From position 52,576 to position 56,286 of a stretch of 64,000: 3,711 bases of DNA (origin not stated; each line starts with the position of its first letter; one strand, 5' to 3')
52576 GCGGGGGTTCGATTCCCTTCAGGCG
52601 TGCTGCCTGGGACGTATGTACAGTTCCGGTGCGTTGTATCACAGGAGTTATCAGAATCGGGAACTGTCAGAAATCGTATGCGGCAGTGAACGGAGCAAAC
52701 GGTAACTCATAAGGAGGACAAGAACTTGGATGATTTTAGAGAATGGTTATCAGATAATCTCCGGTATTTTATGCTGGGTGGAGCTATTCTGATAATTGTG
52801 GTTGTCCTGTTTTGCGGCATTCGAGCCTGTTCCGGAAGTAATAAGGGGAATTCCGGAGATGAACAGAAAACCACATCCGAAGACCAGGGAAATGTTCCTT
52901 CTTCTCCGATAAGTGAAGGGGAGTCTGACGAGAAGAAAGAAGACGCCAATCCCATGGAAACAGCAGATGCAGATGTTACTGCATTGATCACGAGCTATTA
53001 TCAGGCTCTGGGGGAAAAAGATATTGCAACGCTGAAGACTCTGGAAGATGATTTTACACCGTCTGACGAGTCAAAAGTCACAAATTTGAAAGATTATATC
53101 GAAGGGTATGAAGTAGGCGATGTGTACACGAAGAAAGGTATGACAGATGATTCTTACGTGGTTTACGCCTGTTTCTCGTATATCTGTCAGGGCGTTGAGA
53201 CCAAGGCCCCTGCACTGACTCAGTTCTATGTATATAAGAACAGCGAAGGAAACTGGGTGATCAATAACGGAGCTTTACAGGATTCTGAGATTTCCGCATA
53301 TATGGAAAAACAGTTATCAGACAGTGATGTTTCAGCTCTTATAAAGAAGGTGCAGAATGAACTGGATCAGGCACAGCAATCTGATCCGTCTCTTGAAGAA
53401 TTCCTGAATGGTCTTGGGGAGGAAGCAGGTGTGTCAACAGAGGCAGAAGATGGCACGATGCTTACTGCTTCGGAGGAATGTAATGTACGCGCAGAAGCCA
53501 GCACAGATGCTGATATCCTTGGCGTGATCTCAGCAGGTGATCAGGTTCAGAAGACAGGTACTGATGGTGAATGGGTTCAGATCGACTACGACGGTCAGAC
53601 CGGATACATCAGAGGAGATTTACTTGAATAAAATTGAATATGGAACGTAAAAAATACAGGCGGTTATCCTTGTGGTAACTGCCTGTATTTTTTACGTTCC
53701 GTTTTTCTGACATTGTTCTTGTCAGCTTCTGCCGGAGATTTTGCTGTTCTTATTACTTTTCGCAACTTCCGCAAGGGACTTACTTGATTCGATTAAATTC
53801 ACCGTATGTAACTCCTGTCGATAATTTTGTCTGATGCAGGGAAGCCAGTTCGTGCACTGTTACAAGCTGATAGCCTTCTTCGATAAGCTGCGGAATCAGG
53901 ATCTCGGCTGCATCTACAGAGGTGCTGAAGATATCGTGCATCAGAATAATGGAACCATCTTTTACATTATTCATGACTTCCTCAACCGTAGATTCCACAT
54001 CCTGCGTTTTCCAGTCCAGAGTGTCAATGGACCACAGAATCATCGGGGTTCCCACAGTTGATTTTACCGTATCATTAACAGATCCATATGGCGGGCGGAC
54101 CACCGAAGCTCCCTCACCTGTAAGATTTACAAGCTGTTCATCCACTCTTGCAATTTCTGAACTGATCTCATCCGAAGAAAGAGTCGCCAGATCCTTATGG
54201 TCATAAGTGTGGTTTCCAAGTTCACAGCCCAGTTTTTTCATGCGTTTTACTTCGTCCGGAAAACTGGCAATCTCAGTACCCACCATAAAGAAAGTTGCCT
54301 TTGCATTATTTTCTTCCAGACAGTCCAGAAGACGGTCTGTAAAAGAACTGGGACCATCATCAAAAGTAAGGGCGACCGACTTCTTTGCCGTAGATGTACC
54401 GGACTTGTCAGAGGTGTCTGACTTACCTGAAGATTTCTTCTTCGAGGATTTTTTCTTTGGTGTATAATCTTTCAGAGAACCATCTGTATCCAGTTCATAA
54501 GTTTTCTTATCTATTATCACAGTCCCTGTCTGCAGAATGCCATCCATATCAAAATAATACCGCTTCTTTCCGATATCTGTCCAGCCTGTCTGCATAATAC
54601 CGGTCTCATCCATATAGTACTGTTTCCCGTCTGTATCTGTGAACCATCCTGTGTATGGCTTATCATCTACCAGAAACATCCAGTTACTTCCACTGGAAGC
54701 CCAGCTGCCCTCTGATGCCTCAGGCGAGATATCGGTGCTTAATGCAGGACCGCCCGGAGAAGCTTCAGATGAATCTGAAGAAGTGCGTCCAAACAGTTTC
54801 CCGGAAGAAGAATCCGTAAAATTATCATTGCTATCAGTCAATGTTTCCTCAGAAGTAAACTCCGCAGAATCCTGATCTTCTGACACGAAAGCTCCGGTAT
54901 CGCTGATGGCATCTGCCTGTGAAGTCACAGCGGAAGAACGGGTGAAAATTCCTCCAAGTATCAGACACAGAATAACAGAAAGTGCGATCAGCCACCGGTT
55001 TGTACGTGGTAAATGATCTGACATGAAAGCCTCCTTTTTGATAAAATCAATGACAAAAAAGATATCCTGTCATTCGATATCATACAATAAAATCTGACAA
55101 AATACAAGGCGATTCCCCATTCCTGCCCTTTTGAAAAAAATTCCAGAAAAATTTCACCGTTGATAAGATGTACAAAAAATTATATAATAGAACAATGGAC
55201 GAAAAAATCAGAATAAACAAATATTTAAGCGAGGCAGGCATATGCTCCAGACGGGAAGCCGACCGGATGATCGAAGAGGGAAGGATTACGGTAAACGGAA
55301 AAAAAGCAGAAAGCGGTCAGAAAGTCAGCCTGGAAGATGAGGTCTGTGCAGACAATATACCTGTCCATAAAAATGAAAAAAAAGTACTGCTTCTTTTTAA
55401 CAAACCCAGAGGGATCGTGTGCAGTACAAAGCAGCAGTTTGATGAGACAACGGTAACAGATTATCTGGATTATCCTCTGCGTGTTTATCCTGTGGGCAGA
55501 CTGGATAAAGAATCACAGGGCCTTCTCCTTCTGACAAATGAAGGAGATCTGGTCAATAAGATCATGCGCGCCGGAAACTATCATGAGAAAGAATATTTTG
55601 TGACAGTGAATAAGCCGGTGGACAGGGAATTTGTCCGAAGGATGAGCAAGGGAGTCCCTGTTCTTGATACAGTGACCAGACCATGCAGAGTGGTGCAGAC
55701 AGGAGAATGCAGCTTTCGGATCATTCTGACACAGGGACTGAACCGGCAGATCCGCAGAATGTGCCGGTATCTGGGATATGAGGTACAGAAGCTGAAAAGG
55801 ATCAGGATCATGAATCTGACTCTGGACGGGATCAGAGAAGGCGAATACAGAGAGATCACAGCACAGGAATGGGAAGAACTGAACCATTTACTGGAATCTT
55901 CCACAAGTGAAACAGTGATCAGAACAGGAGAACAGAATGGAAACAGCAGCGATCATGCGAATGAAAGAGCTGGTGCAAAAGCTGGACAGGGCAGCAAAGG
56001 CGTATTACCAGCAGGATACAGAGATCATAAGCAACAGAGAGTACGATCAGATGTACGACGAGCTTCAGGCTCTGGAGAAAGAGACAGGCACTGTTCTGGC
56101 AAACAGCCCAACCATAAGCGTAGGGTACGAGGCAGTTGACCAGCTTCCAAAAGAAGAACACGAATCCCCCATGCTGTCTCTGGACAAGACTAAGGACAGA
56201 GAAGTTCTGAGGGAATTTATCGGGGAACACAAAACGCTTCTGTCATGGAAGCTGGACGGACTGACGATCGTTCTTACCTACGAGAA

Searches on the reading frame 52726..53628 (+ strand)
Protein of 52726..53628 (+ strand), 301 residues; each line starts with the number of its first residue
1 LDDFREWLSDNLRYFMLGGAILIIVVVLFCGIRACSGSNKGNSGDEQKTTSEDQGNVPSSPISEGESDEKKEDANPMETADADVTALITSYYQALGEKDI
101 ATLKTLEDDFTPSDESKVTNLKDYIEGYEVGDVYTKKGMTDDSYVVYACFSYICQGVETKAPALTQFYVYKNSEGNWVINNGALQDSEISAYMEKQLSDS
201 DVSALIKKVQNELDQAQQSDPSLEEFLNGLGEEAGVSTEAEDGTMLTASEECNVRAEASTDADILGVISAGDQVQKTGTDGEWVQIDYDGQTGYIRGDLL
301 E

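Call 20: search_protein_families(library=pfam, proteins=[window:52726-53628:+], max_evalue=0.001)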
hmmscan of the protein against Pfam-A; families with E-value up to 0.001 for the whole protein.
window:52726-53628:+ (301 aa): 2 families
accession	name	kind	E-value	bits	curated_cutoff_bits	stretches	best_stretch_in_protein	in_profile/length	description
PF08239.17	SH3_3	-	1.1e-14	54.7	27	1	253-300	4-53/54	Bacterial SH3 domain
PF06347.19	SH3_4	-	2.5e-05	24.4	24.1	1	249-300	2-54/56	Bacterial SH3 domain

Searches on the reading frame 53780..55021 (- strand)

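Call 20: search_protein_families(library=pfam, proteins=[window:53780-55021:-], max_evalue=0.001)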
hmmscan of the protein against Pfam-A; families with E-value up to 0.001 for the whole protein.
window:53780-55021:- (413 aa): 3 families
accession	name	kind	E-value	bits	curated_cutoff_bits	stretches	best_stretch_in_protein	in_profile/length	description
PF01522.26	Polysacc_deac_1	-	1.6e-38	131.9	23.1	1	210-321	3-114/124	Polysaccharide deacetylase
PF19127.6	Choline_bind_3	-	1.3e-07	31.9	27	1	145-180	2-38/47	Choline-binding repeat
PF01473.26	Choline_bind_1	-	1.5e-05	25.5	20.5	0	124-143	1-19/19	Putative cell wall binding repeat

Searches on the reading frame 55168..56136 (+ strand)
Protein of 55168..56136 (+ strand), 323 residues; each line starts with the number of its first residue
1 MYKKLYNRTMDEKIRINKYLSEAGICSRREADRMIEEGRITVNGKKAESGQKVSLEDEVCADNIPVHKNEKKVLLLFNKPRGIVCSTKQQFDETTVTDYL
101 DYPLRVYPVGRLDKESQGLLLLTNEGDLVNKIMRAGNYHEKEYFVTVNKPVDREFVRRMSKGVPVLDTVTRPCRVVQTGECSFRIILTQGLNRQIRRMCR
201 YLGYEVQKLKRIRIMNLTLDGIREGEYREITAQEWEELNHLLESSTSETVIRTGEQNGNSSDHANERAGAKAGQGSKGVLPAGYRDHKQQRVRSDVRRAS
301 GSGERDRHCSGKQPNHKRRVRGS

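Call 20: search_protein_families(library=pfam, proteins=[window:55168-56136:+], max_evalue=0.001)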
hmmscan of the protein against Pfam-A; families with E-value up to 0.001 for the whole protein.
window:55168-56136:+ (323 aa): 3 families
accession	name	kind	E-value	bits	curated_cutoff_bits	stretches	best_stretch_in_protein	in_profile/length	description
PF00849.27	PseudoU_synth_2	-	4.2e-19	69.7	26.8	1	74-200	2-151/152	RNA pseudouridylate synthase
PF01479.30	S4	-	2.1e-13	50.2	22.8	1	15-59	2-48/48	S4 domain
PF22421.1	SYY_C-terminal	-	0.00025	21.3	27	1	11-58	16-64/83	Tyrosine--tRNA ligase SYY-like C-terminal domain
